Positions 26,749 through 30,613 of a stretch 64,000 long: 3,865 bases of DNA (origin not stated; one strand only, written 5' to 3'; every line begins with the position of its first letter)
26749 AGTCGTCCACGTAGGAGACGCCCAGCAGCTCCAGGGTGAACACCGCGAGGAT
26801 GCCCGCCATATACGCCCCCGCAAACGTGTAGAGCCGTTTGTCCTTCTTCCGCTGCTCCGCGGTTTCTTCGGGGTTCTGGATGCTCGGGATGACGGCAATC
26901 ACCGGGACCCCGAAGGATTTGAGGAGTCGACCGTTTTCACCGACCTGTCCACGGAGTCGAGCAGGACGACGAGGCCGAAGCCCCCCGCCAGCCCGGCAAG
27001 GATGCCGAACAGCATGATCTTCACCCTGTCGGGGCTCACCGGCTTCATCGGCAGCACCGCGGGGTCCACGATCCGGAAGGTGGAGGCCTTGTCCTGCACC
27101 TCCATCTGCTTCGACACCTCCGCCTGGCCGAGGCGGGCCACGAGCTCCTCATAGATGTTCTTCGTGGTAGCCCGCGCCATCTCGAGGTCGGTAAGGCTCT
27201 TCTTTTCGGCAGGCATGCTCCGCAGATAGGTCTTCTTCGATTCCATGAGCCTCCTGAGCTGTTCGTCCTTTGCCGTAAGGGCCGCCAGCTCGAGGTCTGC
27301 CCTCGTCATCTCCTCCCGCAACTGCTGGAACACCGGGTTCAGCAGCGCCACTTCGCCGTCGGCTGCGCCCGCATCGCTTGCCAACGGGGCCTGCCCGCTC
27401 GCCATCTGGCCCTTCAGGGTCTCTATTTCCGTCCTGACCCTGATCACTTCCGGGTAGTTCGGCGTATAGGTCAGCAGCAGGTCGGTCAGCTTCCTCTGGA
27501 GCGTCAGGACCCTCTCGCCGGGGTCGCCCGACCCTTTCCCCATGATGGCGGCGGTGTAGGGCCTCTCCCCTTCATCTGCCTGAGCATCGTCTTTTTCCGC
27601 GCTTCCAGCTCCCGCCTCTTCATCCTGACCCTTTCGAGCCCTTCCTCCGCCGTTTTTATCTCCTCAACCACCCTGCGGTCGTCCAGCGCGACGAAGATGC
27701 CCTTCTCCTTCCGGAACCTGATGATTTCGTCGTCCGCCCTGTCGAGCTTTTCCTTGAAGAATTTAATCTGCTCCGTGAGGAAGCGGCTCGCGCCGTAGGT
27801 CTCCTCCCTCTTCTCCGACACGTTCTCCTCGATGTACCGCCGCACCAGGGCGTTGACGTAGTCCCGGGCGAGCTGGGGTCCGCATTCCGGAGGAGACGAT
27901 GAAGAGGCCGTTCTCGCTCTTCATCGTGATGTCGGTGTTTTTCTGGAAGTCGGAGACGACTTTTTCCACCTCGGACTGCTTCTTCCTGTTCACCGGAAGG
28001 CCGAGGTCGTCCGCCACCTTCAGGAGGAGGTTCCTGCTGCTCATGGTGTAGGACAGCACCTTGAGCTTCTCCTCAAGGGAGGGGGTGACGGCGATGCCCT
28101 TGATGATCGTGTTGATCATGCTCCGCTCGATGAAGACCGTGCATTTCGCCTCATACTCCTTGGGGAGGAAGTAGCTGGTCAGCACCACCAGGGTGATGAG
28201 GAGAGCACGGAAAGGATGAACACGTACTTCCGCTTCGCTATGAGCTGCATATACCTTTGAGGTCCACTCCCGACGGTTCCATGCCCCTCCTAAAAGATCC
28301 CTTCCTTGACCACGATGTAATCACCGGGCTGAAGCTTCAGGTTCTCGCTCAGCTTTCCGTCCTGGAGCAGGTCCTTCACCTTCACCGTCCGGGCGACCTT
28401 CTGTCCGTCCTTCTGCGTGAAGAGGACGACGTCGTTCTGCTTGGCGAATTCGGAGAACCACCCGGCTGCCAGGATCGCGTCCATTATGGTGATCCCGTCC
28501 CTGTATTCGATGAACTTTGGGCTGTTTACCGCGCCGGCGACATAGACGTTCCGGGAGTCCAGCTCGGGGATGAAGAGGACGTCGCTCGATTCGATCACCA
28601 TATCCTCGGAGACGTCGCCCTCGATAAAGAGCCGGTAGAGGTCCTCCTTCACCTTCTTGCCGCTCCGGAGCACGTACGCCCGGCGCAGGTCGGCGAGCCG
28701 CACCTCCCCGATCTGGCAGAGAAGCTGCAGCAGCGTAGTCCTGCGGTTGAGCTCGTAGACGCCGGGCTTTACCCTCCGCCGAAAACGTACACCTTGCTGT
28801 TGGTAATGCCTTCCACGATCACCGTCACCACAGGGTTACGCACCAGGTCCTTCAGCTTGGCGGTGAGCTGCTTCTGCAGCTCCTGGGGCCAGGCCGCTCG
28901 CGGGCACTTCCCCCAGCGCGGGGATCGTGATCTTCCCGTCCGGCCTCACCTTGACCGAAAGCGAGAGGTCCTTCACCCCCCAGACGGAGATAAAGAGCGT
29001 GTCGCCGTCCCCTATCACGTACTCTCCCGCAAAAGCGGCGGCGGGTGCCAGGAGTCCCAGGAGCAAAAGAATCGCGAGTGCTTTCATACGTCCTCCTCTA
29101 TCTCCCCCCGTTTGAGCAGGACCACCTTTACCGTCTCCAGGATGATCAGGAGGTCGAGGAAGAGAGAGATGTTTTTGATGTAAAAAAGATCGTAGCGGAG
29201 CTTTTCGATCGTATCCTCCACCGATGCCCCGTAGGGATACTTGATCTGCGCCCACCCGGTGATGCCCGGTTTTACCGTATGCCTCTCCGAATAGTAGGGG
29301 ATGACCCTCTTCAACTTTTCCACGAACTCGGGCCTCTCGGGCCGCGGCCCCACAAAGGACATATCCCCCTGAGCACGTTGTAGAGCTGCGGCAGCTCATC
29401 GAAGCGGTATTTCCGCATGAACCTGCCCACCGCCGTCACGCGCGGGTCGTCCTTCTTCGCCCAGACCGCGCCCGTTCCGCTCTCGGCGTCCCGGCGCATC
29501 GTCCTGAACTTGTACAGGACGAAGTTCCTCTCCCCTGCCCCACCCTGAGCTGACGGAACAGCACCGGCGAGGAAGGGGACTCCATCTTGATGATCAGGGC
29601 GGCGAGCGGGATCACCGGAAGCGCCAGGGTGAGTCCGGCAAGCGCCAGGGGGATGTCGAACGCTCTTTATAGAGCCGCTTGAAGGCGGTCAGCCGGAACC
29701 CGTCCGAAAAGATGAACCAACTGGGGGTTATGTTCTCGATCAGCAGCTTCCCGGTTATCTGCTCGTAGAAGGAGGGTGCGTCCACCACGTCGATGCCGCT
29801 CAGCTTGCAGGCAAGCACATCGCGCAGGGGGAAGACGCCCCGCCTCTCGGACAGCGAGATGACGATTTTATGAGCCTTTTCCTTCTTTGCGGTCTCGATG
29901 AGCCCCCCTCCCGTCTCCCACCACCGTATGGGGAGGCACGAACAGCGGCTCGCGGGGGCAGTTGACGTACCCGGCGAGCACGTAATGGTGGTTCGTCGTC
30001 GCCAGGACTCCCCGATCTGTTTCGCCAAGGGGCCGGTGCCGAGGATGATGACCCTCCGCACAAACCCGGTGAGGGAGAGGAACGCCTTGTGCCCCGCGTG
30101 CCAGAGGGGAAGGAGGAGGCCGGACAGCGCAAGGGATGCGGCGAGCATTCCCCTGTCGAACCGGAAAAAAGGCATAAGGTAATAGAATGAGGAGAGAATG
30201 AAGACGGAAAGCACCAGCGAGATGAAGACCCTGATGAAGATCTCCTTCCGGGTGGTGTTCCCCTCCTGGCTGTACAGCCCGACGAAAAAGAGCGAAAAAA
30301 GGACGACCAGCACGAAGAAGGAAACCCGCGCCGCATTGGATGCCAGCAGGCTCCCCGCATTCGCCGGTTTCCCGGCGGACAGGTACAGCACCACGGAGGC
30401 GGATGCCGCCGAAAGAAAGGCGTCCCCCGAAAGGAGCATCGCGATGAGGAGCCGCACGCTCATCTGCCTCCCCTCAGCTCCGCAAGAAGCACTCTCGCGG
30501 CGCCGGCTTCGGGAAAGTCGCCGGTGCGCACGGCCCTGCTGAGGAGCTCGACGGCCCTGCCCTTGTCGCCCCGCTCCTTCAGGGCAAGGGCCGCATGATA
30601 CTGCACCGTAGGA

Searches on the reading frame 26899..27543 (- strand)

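Call 40: search_protein_families(library=ncbifam, max_evalue=1, proteins=[window:26899-27543:-])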
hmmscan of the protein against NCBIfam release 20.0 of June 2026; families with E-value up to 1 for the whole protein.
window:26899-27543:- (214 aa): 7 families
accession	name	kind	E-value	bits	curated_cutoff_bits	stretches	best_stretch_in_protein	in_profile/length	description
TIGR03007.1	pepcterm_ChnLen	equivalog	1.9e-57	194.6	278.85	1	10-206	254-446/498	XrtA system polysaccharide chain length determinant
TIGR03017.1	EpsF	equivalog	6.5e-11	41.6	422.75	2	90-206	317-429/444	chain length determinant protein EpsF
TIGR01005.1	eps_transp_fam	subfamily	1.6e-06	26.6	411.7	1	85-184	346-441/754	exopolysaccharide transport protein family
NF007350.0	PRK09841.1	equivalog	6.8e-06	24.5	1248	1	100-206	355-457/726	tyrosine-protein kinase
NF008568.0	PRK11519.1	equivalog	0.00095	17.4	1068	1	100-203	355-454/720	tyrosine-protein kinase Wzc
NF041864.1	EpsV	equivalog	0.0045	15.6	800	1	131-202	392-463/484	PCP family exopolysaccharide biosynthesis protein EpsV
TIGR01006.1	polys_exp_MPA1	subfamily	0.021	14.3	296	1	140-204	145-205/226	CspC family polysaccharide chain length determinant protein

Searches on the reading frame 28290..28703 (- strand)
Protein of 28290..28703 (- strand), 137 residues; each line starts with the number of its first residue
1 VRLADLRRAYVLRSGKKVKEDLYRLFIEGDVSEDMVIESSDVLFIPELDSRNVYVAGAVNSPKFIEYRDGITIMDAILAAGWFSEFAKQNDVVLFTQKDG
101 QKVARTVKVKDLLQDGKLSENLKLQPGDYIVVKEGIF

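Call 40: search_protein_families(library=ncbifam, max_evalue=1, proteins=[window:28290-28703:-])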
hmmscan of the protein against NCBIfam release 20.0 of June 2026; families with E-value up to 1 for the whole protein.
window:28290-28703:- (137 aa): 4 families
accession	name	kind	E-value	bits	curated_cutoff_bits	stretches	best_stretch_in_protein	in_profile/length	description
TIGR03027.2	pepcterm_export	equivalog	3.7e-31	108.1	180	2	50-137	81-169/169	XrtA/PEP-CTERM system exopolysaccharide export protein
NF011658.0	PRK15078.1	subfamily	2.4e-17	62.8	333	2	4-65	208-269/380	polysaccharide export protein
TIGR03028.1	EpsE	equivalog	9.3e-10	38.2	262.65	2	47-133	75-160/239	polysaccharide export protein EpsE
NF041843.1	EpsY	equivalog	9.4e-07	28.2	320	1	52-132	129-210/211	exopolysaccharide export protein EpsY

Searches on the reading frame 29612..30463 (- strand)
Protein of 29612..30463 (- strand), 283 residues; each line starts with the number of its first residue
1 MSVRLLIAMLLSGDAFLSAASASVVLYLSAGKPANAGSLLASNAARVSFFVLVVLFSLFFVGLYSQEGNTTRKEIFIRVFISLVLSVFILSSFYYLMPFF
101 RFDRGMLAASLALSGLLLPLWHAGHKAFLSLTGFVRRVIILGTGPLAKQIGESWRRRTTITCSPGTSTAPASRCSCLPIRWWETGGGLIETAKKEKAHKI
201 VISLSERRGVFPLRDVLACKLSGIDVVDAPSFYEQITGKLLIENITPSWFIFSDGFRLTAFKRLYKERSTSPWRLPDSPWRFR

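Call 40: search_protein_families(library=ncbifam, max_evalue=1, proteins=[window:29612-30463:-])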
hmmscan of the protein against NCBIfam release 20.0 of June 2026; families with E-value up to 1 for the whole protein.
window:29612-30463:- (283 aa): 4 families
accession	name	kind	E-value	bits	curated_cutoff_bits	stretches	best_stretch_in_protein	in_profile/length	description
TIGR03013.1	EpsB_2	subfamily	3.6e-48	164.7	393.35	1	40-266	28-255/443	TIGR03013 family XrtA/PEP-CTERM system glycosyltransferase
TIGR03025.1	EPS_sugtrans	subfamily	5.5e-24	85.2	295.55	1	33-267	19-259/445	exopolysaccharide biosynthesis polyprenyl glycosylphosphotransferase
TIGR03023.1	WcaJ_sugtrans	equivalog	2.8e-08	33.5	410.75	1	21-234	10-231/453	undecaprenyl-phosphate glucose phosphotransferase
TIGR03022.1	WbaP_sugtrans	subfamily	0.00088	18.6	403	1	44-174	27-164/456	undecaprenyl-phosphate galactose phosphotransferase WbaP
